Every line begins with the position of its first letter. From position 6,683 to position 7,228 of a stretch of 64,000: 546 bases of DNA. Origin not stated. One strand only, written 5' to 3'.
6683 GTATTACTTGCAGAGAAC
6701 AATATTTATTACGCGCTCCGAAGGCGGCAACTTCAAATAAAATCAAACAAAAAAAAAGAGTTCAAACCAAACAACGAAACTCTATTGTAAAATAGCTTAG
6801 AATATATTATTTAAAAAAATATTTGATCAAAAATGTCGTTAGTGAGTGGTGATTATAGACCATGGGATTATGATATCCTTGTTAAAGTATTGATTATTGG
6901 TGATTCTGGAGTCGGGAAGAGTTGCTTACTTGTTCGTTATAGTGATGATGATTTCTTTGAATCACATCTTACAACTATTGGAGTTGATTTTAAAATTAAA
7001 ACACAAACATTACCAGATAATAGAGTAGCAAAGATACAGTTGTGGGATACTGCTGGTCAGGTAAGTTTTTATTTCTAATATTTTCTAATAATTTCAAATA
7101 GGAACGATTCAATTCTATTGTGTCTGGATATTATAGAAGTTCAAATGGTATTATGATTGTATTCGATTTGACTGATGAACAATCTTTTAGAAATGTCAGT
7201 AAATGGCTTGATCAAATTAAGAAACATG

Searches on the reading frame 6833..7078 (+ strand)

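Call 60: search_protein_families(library=pfam, proteins=[window:6833-7078:+], max_evalue=0.001)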
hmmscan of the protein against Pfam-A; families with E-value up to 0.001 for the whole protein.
window:6833-7078:+ (81 aa): 2 families
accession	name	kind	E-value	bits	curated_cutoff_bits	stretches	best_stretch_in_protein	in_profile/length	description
PF00071.28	Ras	-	4.6e-20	72.3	21.6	1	18-79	1-61/162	Ras family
PF08477.19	Roc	-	6.8e-17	62.2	27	1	18-79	1-69/119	Ras of Complex, Roc, domain of DAPkinase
